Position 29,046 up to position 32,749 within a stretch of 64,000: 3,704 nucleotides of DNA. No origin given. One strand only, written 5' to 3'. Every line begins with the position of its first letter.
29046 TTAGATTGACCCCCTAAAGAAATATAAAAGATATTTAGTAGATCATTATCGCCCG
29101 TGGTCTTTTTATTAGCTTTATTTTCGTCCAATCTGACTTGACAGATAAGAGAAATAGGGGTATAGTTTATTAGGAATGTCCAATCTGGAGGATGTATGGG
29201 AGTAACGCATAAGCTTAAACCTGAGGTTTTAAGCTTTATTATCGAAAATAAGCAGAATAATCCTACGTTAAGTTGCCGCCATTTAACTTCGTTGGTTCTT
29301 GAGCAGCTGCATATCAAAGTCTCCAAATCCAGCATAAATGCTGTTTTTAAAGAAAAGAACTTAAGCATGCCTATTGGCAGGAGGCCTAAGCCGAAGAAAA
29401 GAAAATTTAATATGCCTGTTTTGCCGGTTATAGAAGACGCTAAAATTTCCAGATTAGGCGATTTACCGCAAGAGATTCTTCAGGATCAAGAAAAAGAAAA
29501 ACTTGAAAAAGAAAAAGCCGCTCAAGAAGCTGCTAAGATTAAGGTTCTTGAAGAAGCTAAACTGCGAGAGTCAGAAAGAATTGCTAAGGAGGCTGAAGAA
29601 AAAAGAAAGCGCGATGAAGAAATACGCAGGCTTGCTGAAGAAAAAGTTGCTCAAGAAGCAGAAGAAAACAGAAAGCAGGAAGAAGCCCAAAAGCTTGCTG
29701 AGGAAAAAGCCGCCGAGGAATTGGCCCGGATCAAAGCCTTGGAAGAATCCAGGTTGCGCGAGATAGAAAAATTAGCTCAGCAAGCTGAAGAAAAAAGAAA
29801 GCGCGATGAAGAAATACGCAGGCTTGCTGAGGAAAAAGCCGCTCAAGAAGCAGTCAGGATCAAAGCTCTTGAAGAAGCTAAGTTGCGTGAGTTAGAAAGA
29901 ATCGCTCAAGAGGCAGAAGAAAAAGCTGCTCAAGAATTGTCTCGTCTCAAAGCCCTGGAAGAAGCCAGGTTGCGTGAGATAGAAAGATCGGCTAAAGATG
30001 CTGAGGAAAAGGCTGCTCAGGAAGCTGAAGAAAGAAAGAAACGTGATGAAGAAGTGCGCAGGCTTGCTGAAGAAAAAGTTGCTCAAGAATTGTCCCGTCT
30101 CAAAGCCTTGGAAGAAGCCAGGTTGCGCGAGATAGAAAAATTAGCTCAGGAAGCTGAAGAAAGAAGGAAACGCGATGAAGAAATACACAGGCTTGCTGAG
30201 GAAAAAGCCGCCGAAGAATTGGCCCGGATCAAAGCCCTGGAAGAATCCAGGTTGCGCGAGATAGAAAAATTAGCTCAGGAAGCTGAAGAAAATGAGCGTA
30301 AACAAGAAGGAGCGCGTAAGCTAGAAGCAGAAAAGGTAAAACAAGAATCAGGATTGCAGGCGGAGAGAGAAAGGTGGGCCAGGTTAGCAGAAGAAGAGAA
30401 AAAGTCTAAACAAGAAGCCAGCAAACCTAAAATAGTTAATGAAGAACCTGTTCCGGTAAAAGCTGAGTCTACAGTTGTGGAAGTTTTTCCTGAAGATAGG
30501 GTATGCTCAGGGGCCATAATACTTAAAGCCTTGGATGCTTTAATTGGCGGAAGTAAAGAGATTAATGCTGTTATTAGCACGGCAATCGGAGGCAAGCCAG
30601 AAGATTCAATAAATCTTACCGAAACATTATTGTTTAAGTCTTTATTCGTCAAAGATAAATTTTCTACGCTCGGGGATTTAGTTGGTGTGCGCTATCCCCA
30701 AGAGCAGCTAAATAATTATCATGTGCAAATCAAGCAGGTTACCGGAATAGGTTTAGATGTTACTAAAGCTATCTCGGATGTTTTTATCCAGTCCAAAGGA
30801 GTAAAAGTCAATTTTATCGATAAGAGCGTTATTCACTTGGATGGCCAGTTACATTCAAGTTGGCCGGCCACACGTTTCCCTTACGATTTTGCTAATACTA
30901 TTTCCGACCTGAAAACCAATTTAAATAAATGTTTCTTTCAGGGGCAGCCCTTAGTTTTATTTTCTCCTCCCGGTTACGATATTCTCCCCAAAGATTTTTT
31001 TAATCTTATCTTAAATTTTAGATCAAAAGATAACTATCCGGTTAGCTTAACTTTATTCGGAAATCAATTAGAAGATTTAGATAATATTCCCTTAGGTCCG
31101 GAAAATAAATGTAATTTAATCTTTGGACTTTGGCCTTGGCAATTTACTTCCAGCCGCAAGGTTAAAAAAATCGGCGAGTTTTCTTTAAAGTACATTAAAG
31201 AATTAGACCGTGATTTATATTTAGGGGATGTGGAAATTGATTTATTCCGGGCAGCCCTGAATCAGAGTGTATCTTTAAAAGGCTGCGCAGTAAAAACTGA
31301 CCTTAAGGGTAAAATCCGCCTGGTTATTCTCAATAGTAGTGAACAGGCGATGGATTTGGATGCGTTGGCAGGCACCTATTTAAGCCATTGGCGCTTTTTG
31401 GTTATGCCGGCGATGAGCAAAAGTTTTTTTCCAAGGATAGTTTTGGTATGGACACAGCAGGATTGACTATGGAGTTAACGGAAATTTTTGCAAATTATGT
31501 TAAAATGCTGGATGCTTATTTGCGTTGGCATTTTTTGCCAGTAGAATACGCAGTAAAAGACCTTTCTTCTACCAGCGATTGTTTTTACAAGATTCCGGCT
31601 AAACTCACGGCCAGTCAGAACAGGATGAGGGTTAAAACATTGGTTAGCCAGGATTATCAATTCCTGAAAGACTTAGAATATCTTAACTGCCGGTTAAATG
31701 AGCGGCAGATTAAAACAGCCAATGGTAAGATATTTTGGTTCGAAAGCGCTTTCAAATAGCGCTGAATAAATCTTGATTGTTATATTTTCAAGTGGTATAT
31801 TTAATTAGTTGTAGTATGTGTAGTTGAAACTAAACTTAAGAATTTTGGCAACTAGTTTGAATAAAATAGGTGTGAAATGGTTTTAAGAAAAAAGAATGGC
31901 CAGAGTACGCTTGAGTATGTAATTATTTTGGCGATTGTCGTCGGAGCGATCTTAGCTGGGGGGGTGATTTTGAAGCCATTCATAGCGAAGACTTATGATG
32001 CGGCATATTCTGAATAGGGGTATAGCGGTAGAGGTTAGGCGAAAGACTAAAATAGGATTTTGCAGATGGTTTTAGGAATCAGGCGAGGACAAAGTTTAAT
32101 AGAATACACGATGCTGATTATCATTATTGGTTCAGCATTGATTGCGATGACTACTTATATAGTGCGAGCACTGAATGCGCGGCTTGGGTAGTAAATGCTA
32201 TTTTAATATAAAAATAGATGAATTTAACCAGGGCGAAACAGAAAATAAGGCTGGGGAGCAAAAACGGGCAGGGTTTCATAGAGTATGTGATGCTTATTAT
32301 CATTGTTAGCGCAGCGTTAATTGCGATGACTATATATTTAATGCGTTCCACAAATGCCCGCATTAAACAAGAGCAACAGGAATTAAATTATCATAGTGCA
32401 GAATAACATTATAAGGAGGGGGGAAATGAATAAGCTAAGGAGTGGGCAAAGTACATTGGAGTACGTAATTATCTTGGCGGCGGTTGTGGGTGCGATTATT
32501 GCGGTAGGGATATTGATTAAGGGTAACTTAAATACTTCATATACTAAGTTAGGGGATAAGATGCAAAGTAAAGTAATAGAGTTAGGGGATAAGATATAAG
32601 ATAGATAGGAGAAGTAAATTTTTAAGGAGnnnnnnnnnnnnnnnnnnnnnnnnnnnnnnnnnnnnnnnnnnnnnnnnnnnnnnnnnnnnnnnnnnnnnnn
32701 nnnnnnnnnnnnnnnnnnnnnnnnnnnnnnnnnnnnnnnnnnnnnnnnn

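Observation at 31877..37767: Nine or more Flp-type pilin paralogs in one array, split into short (41-62 aa) and long (96-204 aa) classes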

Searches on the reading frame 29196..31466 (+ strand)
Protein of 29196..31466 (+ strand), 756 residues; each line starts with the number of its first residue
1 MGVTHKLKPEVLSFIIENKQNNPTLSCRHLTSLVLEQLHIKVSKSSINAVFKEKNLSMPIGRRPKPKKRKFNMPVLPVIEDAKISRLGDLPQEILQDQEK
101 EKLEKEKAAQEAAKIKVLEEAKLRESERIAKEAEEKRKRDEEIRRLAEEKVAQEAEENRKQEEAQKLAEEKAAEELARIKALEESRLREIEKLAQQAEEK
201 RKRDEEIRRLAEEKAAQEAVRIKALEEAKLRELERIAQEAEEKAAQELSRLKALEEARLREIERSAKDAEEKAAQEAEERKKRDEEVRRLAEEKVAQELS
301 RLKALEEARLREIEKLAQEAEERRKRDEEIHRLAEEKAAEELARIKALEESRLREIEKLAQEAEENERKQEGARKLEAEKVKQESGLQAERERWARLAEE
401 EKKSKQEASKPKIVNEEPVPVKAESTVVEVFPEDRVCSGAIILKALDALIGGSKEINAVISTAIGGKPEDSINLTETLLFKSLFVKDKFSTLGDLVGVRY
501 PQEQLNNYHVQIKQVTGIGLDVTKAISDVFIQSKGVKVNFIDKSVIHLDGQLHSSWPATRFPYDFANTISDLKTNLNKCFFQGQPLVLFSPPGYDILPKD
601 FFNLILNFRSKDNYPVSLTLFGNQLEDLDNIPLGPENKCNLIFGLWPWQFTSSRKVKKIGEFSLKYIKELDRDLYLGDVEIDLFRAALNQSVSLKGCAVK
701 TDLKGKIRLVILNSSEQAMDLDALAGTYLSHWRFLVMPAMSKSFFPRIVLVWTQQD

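Call 5: search_protein_families(library=pfam, max_evalue=0.01, proteins=[window:29196-31466:+])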
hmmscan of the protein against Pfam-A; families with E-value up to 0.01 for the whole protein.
window:29196-31466:+ (756 aa): 0 families

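Call 52: search_protein_families(library=pfam, max_evalue=10, proteins=[window:29196-31466:+])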
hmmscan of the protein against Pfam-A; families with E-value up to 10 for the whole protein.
window:29196-31466:+ (756 aa): 2 families
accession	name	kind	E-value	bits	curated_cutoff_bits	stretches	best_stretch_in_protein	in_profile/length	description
PF19162.5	DUF5844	-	0.096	13.5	25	1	453-517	16-79/109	Family of unknown function (DUF5844)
PF05916.17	Sld5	-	0.47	11.1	22.3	3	333-378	36-70/102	GINS complex protein helical bundle domain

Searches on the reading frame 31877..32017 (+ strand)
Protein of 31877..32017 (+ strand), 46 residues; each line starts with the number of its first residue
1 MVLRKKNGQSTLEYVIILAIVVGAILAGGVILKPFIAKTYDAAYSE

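Call 4: search_protein_families(library=pfam, max_evalue=1, proteins=[window:31877-32017:+])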
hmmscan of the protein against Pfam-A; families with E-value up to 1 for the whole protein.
window:31877-32017:+ (46 aa): 1 family
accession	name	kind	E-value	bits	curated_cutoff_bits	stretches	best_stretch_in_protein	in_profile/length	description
PF04021.17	Class_IIIsignal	-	0.0051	17.2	23.7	1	6-26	1-21/27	Class III signal peptide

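Call 9: search_protein_families(library=ncbifam, max_evalue=1, proteins=[window:31877-32017:+])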
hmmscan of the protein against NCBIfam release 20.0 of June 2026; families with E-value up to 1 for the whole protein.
window:31877-32017:+ (46 aa): 1 family
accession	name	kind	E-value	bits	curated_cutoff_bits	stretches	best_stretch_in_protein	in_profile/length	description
NF041476.1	membrane_YldA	equivalog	0.032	14.2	45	1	11-26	8-23/29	small membrane protein YldA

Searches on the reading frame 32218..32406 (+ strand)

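Call 4: search_protein_families(library=pfam, max_evalue=1, proteins=[window:32218-32406:+])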
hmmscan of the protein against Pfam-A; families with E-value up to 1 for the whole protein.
window:32218-32406:+ (62 aa): 4 families
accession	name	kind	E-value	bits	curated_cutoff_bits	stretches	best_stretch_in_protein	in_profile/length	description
PF11779.13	SPT_ssu-like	-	0.0096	16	29.8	1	20-44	26-50/54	Small subunit of serine palmitoyltransferase-like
PF15145.11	DUF4577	-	0.027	14.9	27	1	15-52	56-95/128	Domain of unknown function (DUF4577)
PF11027.13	DUF2615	-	0.035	14.6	23.4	1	22-55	51-84/104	Protein of unknown function (DUF2615)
PF11446.13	DUF2897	-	0.043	14.1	25.2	1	23-56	4-38/54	Protein of unknown function (DUF2897)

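Call 9: search_protein_families(library=ncbifam, max_evalue=1, proteins=[window:32218-32406:+])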
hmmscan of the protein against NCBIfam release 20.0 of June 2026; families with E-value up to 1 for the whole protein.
window:32218-32406:+ (62 aa): 1 family
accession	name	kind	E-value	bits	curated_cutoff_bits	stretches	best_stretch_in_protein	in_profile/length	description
NF005269.0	PRK06771.1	equivalog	0.092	13.4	90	1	22-58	2-41/97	hypothetical protein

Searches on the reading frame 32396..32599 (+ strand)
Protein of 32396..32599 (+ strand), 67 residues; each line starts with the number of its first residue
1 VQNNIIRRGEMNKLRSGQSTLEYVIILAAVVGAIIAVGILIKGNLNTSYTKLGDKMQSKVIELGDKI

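Call 4: search_protein_families(library=pfam, max_evalue=1, proteins=[window:32396-32599:+])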
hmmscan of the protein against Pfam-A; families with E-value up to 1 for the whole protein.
window:32396-32599:+ (67 aa): 2 families
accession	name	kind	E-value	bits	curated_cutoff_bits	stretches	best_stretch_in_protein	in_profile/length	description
PF04964.19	Flp_Fap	-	0.011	16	32.2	1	18-56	8-46/46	Flp/Fap pilin component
PF04021.17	Class_IIIsignal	-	0.028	14.8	23.7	1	17-39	3-25/27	Class III signal peptide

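Call 9: search_protein_families(library=ncbifam, max_evalue=1, proteins=[window:32396-32599:+])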
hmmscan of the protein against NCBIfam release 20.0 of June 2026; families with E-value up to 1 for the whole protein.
window:32396-32599:+ (67 aa): 0 families

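Call 57: search_solved_structures(query=window:32426-32596:+, max_evalue=10, show_alignments=3)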
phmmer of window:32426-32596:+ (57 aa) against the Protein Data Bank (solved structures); distinct sequences matched with E-value up to 10: 1.
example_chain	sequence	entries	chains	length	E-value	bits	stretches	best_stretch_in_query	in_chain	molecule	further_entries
8u1k_A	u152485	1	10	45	0.29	14.7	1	10-46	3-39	PilA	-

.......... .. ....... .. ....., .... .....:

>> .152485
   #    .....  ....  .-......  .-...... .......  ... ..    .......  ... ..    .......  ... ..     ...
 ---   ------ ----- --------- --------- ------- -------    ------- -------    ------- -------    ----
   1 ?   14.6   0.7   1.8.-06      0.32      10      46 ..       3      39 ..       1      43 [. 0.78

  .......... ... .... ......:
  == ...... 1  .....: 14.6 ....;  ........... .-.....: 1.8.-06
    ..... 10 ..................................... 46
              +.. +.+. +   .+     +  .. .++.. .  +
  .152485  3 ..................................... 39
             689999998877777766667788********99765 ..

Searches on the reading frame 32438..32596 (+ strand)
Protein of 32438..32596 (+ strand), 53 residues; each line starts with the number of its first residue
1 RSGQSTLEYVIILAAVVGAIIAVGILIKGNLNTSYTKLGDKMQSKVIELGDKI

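Call 61: search_solved_structures(query=A3, max_evalue=10, show_alignments=3)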
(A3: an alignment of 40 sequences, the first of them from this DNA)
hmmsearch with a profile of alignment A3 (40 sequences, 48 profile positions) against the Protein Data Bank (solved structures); distinct sequences matched with E-value up to 10: 5.
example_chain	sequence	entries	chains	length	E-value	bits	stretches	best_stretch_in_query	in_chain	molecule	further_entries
8u2b_A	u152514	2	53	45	0.0019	21.7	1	7-46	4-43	Flp family type IVb pilin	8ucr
8u1k_A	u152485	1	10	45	0.0042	20.6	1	7-46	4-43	PilA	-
5wuc_A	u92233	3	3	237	0.8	13.3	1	11-33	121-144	Uncharacterized protein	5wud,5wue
8eqm_T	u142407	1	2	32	1.5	12.5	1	9-24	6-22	Photosystem II reaction center protein T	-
9grx_E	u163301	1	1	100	5.7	10.6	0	12-37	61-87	NAD(P)H-quinone oxidoreductase subunit 4L, chloroplastic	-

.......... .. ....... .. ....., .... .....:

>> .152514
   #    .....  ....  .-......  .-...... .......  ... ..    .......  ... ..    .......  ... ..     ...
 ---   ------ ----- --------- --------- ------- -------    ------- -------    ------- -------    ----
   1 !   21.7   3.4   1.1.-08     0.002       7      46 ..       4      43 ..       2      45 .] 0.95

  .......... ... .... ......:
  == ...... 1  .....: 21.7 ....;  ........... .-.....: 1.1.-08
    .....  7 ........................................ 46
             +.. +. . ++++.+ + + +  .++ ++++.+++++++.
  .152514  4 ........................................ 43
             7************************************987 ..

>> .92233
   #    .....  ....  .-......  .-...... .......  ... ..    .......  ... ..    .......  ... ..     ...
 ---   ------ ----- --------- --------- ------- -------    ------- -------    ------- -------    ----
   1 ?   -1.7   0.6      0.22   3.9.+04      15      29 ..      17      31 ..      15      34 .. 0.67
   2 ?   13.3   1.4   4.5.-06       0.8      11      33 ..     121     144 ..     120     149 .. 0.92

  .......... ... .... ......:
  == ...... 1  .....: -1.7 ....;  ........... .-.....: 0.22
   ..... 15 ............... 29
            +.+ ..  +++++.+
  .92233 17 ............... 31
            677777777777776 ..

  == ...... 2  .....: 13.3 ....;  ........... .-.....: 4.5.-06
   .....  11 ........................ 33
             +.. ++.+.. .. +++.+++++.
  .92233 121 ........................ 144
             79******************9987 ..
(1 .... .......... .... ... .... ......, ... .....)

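Call 68: find_homologous_proteins(query=A3, max_evalue=0.001)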
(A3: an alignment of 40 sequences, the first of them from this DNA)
Query A3 (40 sequences) (53 aa, profile of the alignment): 441 proteins with E <= 0.001 among 1853 candidates; the best 120 are listed.
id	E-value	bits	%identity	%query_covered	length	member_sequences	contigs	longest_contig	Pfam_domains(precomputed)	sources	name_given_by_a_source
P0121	8.9e-19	85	70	87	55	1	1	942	-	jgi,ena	-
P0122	4.1e-18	83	65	87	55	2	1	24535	-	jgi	jgi:Flp pilus assembly pilin Flp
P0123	5.1e-18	83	66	94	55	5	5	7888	-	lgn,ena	-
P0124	6.0e-18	83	70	87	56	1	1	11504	-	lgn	-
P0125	6.8e-18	82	69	85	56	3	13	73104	-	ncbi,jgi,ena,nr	ncbi:MAG: hypothetical protein M0R17_14705 [Candidatus Omnitrophica bacterium]|jgi:Flp pilus assembl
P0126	7.5e-18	82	69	92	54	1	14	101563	PF04021.18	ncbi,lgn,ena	ncbi:MAG: class III signal peptide-containing protein [Candidatus Omnitrophota bacterium]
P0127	8.2e-18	82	70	87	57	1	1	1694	-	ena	-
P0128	8.5e-18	82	66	83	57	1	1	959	-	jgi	jgi:Flp pilus assembly pilin Flp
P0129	9.3e-18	82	68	89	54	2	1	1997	-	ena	-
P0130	1.1e-17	82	72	87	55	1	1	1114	-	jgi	jgi:Flp pilus assembly pilin Flp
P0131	1.3e-17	82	70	87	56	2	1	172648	-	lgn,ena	-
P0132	1.3e-17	82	76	92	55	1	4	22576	-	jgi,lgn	jgi:Flp pilus assembly pilin Flp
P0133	1.3e-17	81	68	89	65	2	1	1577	-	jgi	-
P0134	1.6e-17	81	72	87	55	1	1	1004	PF04021.18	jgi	jgi:Flp pilus assembly pilin Flp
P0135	1.7e-17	81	69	92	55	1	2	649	-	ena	-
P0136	1.8e-17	81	80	83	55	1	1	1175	PF04021.18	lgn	-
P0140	2.3e-17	81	67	92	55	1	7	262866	PF04021.18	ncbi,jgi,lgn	jgi:Flp pilus assembly pilin Flp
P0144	2.7e-17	81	60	87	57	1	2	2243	PF04021.18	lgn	-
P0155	5.5e-17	80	78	87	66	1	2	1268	PF04021.18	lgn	-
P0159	5.8e-17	79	67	91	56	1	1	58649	PF04021.18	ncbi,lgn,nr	ncbi:MAG: class III signal peptide-containing protein [Candidatus Omnitrophota bacterium]|nr:class I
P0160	5.9e-17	79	69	92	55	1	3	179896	PF04021.18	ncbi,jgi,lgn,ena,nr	ncbi:MAG: class III signal peptide-containing protein [Candidatus Omnitrophica bacterium]|jgi:unchar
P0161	6.1e-17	79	63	87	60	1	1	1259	PF04021.18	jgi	jgi:Flp pilus assembly pilin Flp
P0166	6.8e-17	79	65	87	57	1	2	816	PF04021.18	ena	-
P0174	8.5e-17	79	69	85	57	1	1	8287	PF04021.18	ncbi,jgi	jgi:Flp pilus assembly pilin Flp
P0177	9.9e-17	79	72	87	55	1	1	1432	PF04021.18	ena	-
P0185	1.4e-16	78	71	92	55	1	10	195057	PF04021.18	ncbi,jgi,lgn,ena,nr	ncbi:MAG: class III signal peptide-containing protein [Candidatus Omnitrophica bacterium]|nr:class I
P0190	1.8e-16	78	73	92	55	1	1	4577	PF04021.18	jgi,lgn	jgi:Flp pilus assembly pilin Flp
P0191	1.8e-16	78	63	87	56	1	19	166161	PF04021.18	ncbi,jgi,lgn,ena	-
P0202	3.2e-16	77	65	92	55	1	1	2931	PF04021.18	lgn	-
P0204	3.3e-16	77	72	87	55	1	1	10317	PF04021.18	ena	-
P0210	3.7e-16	77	67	92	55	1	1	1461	PF04021.18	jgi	jgi:Flp pilus assembly pilin Flp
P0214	4.0e-16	77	67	83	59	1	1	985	PF04021.18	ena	-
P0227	5.7e-16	76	67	87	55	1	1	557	PF04021.18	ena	-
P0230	6.9e-16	76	66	83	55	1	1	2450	PF04021.18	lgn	-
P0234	8.5e-16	76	67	87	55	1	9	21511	PF04021.18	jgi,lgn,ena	jgi:Flp pilus assembly pilin Flp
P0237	9.0e-16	76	65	87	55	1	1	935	PF04021.18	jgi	-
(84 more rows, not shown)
